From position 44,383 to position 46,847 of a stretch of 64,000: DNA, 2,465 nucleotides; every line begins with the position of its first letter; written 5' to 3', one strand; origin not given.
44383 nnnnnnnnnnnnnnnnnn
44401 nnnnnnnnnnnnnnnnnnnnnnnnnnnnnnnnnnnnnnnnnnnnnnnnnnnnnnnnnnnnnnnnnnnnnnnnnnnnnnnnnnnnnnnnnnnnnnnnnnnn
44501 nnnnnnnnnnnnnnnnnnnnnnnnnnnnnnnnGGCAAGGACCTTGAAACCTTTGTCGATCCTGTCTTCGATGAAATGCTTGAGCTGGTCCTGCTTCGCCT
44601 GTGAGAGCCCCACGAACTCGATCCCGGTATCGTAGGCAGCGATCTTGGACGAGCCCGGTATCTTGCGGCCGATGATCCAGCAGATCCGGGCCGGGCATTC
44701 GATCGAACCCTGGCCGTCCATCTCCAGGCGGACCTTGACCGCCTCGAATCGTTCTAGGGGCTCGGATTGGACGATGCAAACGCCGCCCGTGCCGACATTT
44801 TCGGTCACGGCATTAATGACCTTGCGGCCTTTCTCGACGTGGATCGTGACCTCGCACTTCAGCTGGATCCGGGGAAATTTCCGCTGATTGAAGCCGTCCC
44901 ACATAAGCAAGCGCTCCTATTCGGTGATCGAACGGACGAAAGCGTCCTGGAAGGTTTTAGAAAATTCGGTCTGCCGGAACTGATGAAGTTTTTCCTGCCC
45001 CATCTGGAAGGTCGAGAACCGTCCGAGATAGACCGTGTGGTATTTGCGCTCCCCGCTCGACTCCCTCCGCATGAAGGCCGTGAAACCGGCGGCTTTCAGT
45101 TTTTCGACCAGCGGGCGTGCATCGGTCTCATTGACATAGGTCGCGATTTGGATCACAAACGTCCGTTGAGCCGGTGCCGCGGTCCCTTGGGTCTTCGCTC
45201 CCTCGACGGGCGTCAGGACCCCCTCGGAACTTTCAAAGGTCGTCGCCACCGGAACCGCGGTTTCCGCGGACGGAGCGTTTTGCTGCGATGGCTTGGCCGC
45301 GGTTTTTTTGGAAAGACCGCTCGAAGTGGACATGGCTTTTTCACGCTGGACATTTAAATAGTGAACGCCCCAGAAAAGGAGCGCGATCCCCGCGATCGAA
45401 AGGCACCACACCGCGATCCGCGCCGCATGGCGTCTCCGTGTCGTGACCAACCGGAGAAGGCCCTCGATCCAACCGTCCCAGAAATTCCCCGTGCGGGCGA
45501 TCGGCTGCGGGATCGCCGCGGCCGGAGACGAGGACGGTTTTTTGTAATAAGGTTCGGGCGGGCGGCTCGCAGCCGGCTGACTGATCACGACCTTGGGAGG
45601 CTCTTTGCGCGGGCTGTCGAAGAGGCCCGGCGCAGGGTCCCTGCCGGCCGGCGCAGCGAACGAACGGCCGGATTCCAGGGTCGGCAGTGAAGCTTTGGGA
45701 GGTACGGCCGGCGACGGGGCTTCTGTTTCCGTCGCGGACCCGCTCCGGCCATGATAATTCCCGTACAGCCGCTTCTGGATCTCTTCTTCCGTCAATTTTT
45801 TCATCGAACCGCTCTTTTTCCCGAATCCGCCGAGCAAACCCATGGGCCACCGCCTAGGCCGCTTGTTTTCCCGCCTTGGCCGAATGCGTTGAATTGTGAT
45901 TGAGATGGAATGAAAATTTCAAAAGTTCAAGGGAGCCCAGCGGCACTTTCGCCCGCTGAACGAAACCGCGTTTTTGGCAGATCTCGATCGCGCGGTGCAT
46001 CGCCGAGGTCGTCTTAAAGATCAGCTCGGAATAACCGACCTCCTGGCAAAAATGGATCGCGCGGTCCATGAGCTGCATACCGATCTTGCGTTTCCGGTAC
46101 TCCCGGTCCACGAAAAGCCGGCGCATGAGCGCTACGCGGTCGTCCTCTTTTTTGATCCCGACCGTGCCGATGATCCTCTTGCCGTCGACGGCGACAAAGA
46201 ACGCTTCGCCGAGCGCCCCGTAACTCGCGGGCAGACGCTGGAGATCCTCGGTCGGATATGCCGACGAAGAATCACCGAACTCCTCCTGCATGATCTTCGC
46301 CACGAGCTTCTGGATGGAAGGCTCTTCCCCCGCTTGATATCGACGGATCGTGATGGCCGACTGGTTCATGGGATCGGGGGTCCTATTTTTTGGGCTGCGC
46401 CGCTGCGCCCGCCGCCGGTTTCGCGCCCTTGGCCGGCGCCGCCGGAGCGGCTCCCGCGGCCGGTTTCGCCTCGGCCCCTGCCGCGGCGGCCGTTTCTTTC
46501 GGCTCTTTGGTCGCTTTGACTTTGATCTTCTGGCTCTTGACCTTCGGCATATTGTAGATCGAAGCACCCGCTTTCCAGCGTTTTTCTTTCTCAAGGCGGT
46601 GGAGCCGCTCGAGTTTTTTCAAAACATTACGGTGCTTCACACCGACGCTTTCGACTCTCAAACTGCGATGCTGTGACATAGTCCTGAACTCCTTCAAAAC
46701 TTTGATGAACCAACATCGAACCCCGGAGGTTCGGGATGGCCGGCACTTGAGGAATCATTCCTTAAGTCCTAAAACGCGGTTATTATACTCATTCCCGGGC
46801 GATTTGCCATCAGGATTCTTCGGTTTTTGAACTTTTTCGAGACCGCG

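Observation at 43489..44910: Three c-di-GMP effector genes in a row (PilZ - YajQ - PilZ)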

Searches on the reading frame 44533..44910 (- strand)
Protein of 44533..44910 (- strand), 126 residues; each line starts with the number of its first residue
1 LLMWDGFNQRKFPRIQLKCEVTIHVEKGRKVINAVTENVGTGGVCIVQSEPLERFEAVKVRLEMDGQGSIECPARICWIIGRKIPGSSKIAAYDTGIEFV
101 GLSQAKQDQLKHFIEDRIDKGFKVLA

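Call 3: search_protein_families(library=pfam, max_evalue=0.1, proteins=[window:44533-44910:-])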
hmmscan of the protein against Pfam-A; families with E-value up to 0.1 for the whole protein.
seq(126 aa): 1 family
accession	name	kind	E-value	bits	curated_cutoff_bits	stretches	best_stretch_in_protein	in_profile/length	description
PF07238.19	PilZ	-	2.6e-13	50.6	22.5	1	8-115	1-101/102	PilZ domain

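Call 8: find_homologous_proteins(query=window:44533-44910:-)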
Query seq(126 aa) (126 aa): 67 proteins with E <= 0.001 among 73 candidates.
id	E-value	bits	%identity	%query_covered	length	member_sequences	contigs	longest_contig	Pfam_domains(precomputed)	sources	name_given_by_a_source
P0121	1.6e-77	276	100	98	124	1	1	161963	PF07238.20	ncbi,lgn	ncbi:MAG: PilZ domain-containing protein [Candidatus Omnitrophota bacterium]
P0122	4.0e-35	139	53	96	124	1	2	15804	PF07238.20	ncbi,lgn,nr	ncbi:MAG: PilZ domain-containing protein [Candidatus Omnitrophica bacterium]|nr:PilZ domain-containi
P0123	3.8e-34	135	52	98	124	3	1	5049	PF07238.20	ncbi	-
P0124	9.5e-33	131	50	98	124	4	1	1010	PF07238.20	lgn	-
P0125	1.6e-32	130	50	98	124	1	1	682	PF07238.20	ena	-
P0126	9.3e-32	128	50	98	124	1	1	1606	PF07238.20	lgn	-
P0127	1.5e-31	127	49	98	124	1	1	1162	PF07238.20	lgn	-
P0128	1.9e-31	127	51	96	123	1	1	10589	PF07238.20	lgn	-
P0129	3.0e-31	126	52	96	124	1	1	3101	PF07238.20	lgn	-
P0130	3.1e-31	126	52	96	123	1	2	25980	PF07238.20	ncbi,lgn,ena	-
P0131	3.3e-31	126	49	98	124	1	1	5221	PF07238.20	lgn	-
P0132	4.3e-31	126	52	96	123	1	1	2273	PF07238.20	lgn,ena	-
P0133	9.7e-31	124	51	98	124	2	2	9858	PF07238.20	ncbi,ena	-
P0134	1.3e-30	124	51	98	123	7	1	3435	PF07238.20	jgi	jgi:hypothetical protein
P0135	2.5e-30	123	48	98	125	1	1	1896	PF07238.20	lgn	-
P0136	3.2e-30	123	49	98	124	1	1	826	PF07238.20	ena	-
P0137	3.8e-30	123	46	98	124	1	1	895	PF07238.20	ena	-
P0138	4.7e-30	122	49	98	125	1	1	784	PF07238.20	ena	-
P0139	5.0e-30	122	46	94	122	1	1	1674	PF07238.20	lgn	-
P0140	6.6e-30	122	51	98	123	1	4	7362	PF07238.20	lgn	-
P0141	7.5e-30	122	48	96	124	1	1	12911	PF07238.20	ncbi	-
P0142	9.2e-30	121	52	95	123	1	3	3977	PF07238.20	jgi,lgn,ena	-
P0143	1.3e-29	121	51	90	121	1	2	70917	PF07238.20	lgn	-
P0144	1.5e-29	121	44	98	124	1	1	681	PF07238.20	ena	-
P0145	1.7e-29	120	46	98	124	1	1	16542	PF07238.20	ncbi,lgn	-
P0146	2.6e-29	120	48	92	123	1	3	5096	PF07238.20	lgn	-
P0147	3.5e-28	116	44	94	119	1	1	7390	PF07238.20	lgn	-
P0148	3.5e-28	116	46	93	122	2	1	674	PF07238.20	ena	-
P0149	4.8e-28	116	47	95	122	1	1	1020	PF07238.20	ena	-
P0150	5.8e-28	115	47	94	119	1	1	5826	PF07238.20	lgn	-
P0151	6.0e-28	115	45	93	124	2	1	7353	PF07238.20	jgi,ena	-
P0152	2.6e-27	113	44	93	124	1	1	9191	PF07238.20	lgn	-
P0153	2.1e-26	110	45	92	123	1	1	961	PF07238.20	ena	-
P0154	3.8e-26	110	48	89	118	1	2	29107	PF07238.20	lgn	-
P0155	7.7e-26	109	45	94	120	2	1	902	PF07238.20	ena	-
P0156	9.5e-26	108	42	93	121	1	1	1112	PF07238.20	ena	-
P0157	1.2e-25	108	43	92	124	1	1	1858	PF07238.20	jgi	jgi:c-di-GMP-binding flagellar brake protein YcgR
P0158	1.4e-25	108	47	96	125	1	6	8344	PF07238.20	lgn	-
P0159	1.6e-25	108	41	92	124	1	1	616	PF07238.20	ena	-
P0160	2.6e-25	107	45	95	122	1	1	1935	PF07238.20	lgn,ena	-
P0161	4.8e-25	106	44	95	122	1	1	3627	PF07238.20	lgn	-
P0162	4.8e-25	106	45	94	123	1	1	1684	PF07238.20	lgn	-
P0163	7.4e-25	105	45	94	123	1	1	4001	PF07238.20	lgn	-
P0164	8.9e-25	105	45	91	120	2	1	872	PF07238.20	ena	-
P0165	9.8e-25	105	43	94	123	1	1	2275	PF07238.20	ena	-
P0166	1.4e-24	105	44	90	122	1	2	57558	PF07238.20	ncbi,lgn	-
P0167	1.5e-24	104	43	91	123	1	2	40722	PF07238.20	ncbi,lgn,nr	ncbi:MAG: PilZ domain-containing protein [Candidatus Omnitrophica bacterium]|nr:PilZ domain-containi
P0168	4.7e-24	103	44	90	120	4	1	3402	PF07238.20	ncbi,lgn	-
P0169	5.2e-24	103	44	95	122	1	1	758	PF07238.20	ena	-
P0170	7.6e-24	102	44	94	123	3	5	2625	PF07238.20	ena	-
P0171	7.9e-24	102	45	96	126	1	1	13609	PF07238.20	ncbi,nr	ncbi:MAG: PilZ domain-containing protein [Candidatus Omnitrophica bacterium]|nr:PilZ domain-containi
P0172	3.8e-23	100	42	94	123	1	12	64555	PF07238.20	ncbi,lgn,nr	ncbi:MAG: PilZ domain-containing protein [Candidatus Omnitrophica bacterium]|nr:PilZ domain-containi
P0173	4.4e-23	100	43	90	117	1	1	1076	PF07238.20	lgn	-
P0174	7.2e-23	99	46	90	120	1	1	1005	PF07238.20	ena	-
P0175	1.3e-21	95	42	92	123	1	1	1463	PF07238.20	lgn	-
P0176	2.5e-21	94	42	92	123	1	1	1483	PF07238.20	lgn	-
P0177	3.1e-21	94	44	90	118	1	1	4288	PF07238.20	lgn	-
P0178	2.6e-20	91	41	90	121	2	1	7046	PF07238.20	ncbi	ncbi:MAG: PilZ domain-containing protein [Candidatus Omnitrophota bacterium]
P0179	1.3e-19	89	38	94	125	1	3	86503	PF07238.20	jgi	jgi:hypothetical protein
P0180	2.0e-19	88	41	90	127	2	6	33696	PF07238.20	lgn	-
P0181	5.7e-19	86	37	94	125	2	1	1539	PF07238.20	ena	-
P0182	5.8e-19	86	39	92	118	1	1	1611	PF07238.20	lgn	-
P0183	1.7e-18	85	42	83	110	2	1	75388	PF07238.20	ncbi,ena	-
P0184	5.8e-18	83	40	91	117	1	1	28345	PF07238.20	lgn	-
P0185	7.0e-18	83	38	91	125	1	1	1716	PF07238.20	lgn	-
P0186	1.0e-17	82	37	96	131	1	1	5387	PF07238.20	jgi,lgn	-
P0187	3.9e-16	77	38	98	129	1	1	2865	PF07238.20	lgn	-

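Call 24: search_protein_families(library=ncbifam, max_evalue=0.01, proteins=[window:44533-44904:-])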
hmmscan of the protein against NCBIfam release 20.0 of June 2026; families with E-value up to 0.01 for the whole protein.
seq(124 aa): 2 families
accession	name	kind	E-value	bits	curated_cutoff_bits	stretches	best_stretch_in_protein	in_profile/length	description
TIGR02266.1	gmx_TIGR02266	paralog_domain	2.1e-06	27.8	68.7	1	16-112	3-95/96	TIGR02266 family protein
TIGR03030.1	CelA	equivalog_domain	9.7e-06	23.9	699.1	1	6-111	568-678/714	UDP-forming cellulose synthase catalytic subunit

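Call 35: search_solved_structures(query=window:44533-44904:-, max_evalue=1, show_alignments=3)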
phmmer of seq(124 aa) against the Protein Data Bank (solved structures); distinct sequences matched with E-value up to 1: 3.
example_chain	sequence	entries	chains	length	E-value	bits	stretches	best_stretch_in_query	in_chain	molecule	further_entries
4i86_A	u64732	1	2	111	0.4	14.2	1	10-75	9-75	Cellulose synthase 1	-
4ku0_D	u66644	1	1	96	0.94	13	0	16-82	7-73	Uncharacterized 10.2 kDa protein in segC-Gp6 intergenic region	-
5iv5_ZA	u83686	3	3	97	0.95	12.9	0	16-82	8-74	Uncharacterized 10.2 kDa protein in segC-Gp6 intergenic region | gp5.4, tip of the central spike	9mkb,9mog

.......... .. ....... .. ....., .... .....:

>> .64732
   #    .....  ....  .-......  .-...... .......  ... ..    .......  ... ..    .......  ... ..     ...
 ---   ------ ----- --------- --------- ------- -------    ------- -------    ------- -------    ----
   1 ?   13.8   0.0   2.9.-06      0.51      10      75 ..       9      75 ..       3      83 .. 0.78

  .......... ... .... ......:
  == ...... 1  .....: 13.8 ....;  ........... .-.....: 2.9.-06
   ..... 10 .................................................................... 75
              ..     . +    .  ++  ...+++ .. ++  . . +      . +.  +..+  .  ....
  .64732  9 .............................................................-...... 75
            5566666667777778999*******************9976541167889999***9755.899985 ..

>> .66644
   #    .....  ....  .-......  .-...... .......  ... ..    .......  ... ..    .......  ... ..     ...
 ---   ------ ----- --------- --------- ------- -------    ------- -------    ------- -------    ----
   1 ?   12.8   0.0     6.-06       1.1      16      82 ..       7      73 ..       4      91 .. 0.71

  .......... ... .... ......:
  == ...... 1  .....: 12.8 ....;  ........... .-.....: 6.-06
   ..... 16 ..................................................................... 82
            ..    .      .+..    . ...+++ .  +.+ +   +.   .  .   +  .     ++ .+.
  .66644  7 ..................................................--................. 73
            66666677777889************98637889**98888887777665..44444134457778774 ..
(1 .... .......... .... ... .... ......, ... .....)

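Call 59: predict_structure(alignment_id=A2)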
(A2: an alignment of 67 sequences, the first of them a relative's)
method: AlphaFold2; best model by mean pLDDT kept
length: 124 residues; sequences in the alignment: 67
mean_pLDDT: 79.6   pTM: 0.73
mean pLDDT of the five models: 79.6, 79.2, 78.6, 78.6, 78.3
residues with pLDDT >= 90: 41; 70-90: 54; 50-70: 17; < 50: 12
segments of 3 or more residues with pLDDT < 50: 1-8, 121-124
pLDDT, mean of each block of 10 residues (from residue 1): 41 72 83 87 89 93 89 91 71 92 90 73 46
secondary structure, 60 per line:
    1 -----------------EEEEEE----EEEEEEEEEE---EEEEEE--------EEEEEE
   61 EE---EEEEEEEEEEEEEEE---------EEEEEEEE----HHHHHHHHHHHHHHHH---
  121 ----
elements in order: E18-23 E28-37 E41-46 E55-62 E66-80 E90-97 H102-117

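Call 62: fold_search(model_id=the predicted structure, library=pdb)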
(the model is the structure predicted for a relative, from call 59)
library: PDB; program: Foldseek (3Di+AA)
matches with E <= 10: 931; with E <= 0.001: 28
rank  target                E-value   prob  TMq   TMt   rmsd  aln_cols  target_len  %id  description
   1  5kec_A                3.6e-06  1.00  0.79  0.45   2.5       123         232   13  Structure of K. pneumonia MrkH in its apo state. (released 2016-08-17)
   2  5y6g                  5.5e-06  1.00  0.72  0.69   3.2       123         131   15  PilZ domain with c-di-GMP of YcgR from Escherichia coli (released 2018-07-18)
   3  5vx6_A                6.1e-06  1.00  0.71  0.45   3.3       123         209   17  Structure of Bacillus subtilis Inhibitor of motility (MotI/DgrA) (released 2017-11-22)
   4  5ked_A                6.8e-06  1.00  0.79  0.45   2.3       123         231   14  Structure of the 2.65 Angstrom P2(1) crystal of K. pneumonia MrkH (released 2016-08-17)
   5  5kec_D                7.2e-06  1.00  0.81  0.47   2.2       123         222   13  Structure of K. pneumonia MrkH in its apo state. (released 2016-08-17)
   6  5vx6_B                1.2e-05  1.00  0.68  0.43   3.4       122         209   19  Structure of Bacillus subtilis Inhibitor of motility (MotI/DgrA) (released 2017-11-22)
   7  5ked_B                1.3e-05  1.00  0.79  0.46   2.4       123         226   14  Structure of the 2.65 Angstrom P2(1) crystal of K. pneumonia MrkH (released 2016-08-17)
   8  5ejl                  2.3e-05  1.00  0.73  0.41   3.6       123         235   15  MrkH, A novel c-di-GMP dependence transcription regulatory factor. (released 2016-10-19)
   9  4xrn_C                2.5e-05  1.00  0.63  0.71   4.6       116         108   20  Pilz domain with c-di-gmp of a protein from Pseudomonas aeruginosa (released 2016-02-03)
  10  4rt1_B                3.1e-05  1.00  0.66  0.75   4.4       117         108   20  Structure of the Alg44 PilZ domain (R95A mutant) from Pseudomonas aeruginosa PAO1 in complex with c-di-GMP (released 2015-04-08)
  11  4rt0_C                3.6e-05  1.00  0.60  0.68   4.7       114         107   18  Structure of the Alg44 PilZ domain from Pseudomonas aeruginosa PAO1 in complex with c-di-GMP (released 2015-04-08)
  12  4rt0_A                3.8e-05  1.00  0.61  0.69   4.8       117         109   19  Structure of the Alg44 PilZ domain from Pseudomonas aeruginosa PAO1 in complex with c-di-GMP (released 2015-04-08)
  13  4rt1_A                5.6e-05  1.00  0.61  0.69   4.8       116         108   19  Structure of the Alg44 PilZ domain (R95A mutant) from Pseudomonas aeruginosa PAO1 in complex with c-di-GMP (released 2015-04-08)
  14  5kgo_D                5.9e-05  1.00  0.74  0.43   3.1       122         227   16  Structure of K. pneumonia MrkH-c-di-GMP complex (released 2016-08-17)
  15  4xrn_B                6.9e-05  1.00  0.62  0.74   4.5       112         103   20  Pilz domain with c-di-gmp of a protein from Pseudomonas aeruginosa (released 2016-02-03)
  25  4i86_A                3.9e-04  1.00  0.58  0.68   4.0       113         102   20  Crystal structure of PilZ domain of CeSA from cellulose synthesizing bacterium (released 2013-04-03)
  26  4i86_B                5.6e-04  1.00  0.58  0.71   3.6       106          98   20  Crystal structure of PilZ domain of CeSA from cellulose synthesizing bacterium (released 2013-04-03)
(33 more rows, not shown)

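Call 72: find_related_loci(query=A2, collection=metagenome_contigs, flank=4000)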
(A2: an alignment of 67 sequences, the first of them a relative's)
Query A2 (124 aa) in metagenome_contigs; peptide patterns used: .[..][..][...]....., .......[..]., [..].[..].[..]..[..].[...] (x = any residue, [..] = any of these).
600 stretches matched a pattern (row limit reached: there are more); 289 encode a relative of the query (tblastn E <= 1e-3); the best 80 are kept; 80 distinct loci.
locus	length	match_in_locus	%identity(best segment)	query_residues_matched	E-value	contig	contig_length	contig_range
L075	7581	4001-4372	50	1-124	8e-39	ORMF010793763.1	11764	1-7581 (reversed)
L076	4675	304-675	46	1-124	5e-37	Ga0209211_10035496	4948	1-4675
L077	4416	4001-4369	51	1-123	9e-37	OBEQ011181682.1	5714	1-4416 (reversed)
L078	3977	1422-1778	52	1-120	1e-35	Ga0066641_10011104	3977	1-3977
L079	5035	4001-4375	48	1-124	6e-35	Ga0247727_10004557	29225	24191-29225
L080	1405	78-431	47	1-118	3e-35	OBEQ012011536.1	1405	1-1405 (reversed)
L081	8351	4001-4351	47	1-117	2e-33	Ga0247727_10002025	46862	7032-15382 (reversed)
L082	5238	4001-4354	45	1-117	1e-33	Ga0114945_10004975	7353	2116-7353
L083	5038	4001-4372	47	1-123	2e-33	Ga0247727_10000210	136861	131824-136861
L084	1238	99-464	45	1-122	4e-33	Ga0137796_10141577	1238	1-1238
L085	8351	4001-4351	47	1-117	2e-32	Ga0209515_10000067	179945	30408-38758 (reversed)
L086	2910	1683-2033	42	1-117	4e-32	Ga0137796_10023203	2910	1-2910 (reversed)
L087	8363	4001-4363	43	1-121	4e-32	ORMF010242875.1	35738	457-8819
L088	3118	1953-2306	43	1-118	2e-31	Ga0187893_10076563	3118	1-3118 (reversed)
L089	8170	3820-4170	45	1-117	7e-31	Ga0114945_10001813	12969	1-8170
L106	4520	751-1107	37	1-119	4e-28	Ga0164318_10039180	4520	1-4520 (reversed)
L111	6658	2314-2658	37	1-114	1e-26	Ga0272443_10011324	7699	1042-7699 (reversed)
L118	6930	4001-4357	34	1-118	1e-25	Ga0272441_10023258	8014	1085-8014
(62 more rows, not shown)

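Call 75: search_protein_families(library=ncbifam, max_evalue=0.01, proteins=[L111:2750-3079:+, L111:3227-3589:+, L118:5594-5944:+, L106:3-734:+])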
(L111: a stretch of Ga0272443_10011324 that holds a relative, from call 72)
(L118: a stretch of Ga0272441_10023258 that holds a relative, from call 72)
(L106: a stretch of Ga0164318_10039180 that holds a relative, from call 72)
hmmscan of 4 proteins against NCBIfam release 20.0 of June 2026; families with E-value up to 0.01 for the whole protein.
L111:2750-3079:+ (110 aa): 1 family
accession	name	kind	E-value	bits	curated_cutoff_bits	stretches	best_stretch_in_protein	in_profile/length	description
TIGR04073.1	exo_TIGR04073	subfamily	1.4e-31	108.4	50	1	29-105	2-75/75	exosortase system-associated protein, TIGR04073 family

L111:3227-3589:+ (121 aa): 1 family
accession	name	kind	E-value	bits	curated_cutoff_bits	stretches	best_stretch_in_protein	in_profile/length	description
TIGR02266.1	gmx_TIGR02266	paralog_domain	4.4e-10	39.6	68.7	1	31-105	22-95/96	TIGR02266 family protein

L118:5594-5944:+ (117 aa): 0 families

L106:3-734:+ (244 aa): 1 family
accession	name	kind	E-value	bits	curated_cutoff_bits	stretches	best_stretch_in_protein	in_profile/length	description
TIGR00282.1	TIGR00282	hypoth_equivalog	1.7e-82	276.8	254.15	1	2-241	18-258/266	TIGR00282 family metallophosphoesterase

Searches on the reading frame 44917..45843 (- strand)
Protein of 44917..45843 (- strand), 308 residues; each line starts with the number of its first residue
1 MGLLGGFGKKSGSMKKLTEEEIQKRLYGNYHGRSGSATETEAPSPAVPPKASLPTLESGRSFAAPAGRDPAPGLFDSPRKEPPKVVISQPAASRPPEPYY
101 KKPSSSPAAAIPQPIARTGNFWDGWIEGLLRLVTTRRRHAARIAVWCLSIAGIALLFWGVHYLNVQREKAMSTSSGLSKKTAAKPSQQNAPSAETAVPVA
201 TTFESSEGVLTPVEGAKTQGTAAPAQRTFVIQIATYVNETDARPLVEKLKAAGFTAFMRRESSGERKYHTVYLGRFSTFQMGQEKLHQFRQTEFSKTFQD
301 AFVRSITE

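Call 3: search_protein_families(library=pfam, max_evalue=0.1, proteins=[window:44917-45843:-])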
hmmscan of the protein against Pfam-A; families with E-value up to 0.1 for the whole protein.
window:44917-45843:- (308 aa): 1 family
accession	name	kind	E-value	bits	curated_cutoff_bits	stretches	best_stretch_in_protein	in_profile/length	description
PF05036.18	SPOR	-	1.9e-09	38.1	21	1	226-290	2-65/76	SPOR domain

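Call 24: search_protein_families(library=ncbifam, max_evalue=0.01, proteins=[window:44917-45843:-])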
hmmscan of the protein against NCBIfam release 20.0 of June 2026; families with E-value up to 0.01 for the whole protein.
window:44917-45843:- (308 aa): 1 family
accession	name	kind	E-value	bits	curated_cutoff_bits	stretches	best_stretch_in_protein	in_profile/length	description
NF008641.0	PRK11633.1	equivalog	0.0032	17.9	150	1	172-261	100-184/228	cell division protein DedD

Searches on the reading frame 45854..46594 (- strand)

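Call 3: search_protein_families(library=pfam, max_evalue=0.1, proteins=[window:45854-46594:-])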
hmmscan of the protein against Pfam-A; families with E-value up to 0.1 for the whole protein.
window:45854-46594:- (246 aa): 10 families
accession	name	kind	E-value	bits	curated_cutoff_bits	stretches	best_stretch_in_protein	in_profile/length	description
PF00583.31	Acetyltransf_1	-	3.8e-16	59.9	20.7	1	102-211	5-116/116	Acetyltransferase (GNAT) family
PF13508.13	Acetyltransf_7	-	6.6e-13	49.3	27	1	130-212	3-83/84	Acetyltransferase (GNAT) domain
PF13673.13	Acetyltransf_10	-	3.6e-11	43.6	23.6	1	131-213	32-109/128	Acetyltransferase (GNAT) domain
PF13420.13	Acetyltransf_4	-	0.00057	20.4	24.3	1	94-211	12-134/155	Acetyltransferase (GNAT) domain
PF14542.12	Acetyltransf_CG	-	0.00072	20.1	30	1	132-188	2-58/80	GCN5-related N-acetyl-transferase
PF13302.13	Acetyltransf_3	-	0.0012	20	25.4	1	130-212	52-138/138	Acetyltransferase (GNAT) domain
PF13480.13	Acetyltransf_6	-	0.0097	16.5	22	1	126-192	69-133/143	Acetyltransferase (GNAT) domain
PF12568.14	PanZ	-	0.073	13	22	1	108-186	17-93/128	Acetyltransferase (GNAT) domain, PanZ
PF13527.13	Acetyltransf_9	-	0.078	13.4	25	0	83-188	2-106/127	Acetyltransferase (GNAT) domain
PF13880.12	Acetyltransf_13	-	0.092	13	22.8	0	158-180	8-30/69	ESCO1/2 acetyl-transferase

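Call 24: search_protein_families(library=ncbifam, max_evalue=0.01, proteins=[window:45854-46594:-])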
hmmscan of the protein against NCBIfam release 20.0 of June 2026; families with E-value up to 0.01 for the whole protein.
window:45854-46594:- (246 aa): 13 families
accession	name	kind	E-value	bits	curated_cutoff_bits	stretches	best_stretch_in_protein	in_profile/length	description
NF040501.1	resist_ArsN2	equivalog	1.7e-09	37.4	125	1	129-200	23-94/133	arsenic resistance N-acetyltransferase ArsN2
TIGR01575.1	rimI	equivalog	1.1e-05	25.6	86.4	1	98-214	5-115/132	ribosomal protein S18-alanine N-acetyltransferase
NF005840.0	PRK07757.1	equivalog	2.5e-05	24.2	154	1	131-195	43-107/153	N-acetyltransferase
TIGR04045.1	MSMEG_0567_GNAT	equivalog_domain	0.0001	21.9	68.45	1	133-191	51-110/153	MSMEG_0567/Sll0786 family nitrogen starvation N-acetyltransferase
NF002959.0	PRK03624.1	equivalog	0.00025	20.8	124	1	130-220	49-138/147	GNAT family acetyltransferase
NF033150.1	AAC_6p_A49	exception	0.00033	20.4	410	1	133-195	55-117/184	aminoglycoside 6'-N-acetyltransferase AacA49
NF053587.1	SpmdActasePaiA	equivalog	0.0008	19.2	250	1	156-215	92-151/172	spermidine/spermine N(1)-acetyltransferase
NF003641.0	PRK05279.1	equivalog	0.0011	17.8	344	1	132-214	336-415/441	amino-acid N-acetyltransferase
NF008212.0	PRK10975.1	equivalog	0.0027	17.5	219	1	138-210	147-219/232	dTDP-4-amino-4,6-dideoxy-D-galactose acyltransferase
NF043067.1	AAC_6p_group_E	equivalog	0.0028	17.5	140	1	152-216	68-132/140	aminoglycoside 6'-N-acetyltransferase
NF005921.0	PRK07922.1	equivalog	0.0053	16.4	180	0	78-195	4-112/170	amino-acid N-acetyltransferase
NF000359.1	sat3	exception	0.006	16.6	360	1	130-211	71-152/180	streptothricin N-acetyltransferase Sat3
NF040503.1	resist_ArsN1a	equivalog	0.0071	16.1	170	0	160-212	82-134/159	arsinothricin resistance N-acetyltransferase ArsN1 family A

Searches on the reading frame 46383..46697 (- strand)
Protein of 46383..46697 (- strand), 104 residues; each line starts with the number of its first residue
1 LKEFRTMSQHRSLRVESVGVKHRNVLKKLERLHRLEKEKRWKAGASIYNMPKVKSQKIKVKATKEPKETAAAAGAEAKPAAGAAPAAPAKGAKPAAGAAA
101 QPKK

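Call 21: search_protein_families(library=pfam, max_evalue=0.001, proteins=[window:46383-46697:-])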
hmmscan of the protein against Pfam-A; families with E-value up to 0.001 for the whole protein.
window:46383-46697:- (104 aa): 0 families

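Call 24: search_protein_families(library=ncbifam, max_evalue=0.01, proteins=[window:46383-46697:-])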
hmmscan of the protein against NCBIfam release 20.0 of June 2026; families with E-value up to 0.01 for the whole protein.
window:46383-46697:- (104 aa): 1 family
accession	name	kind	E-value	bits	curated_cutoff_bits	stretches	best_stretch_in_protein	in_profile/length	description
TIGR04137.1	Chlam_Ver_rRNA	hypoth_equivalog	1.5e-17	63.2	50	1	7-55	1-49/50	small basic protein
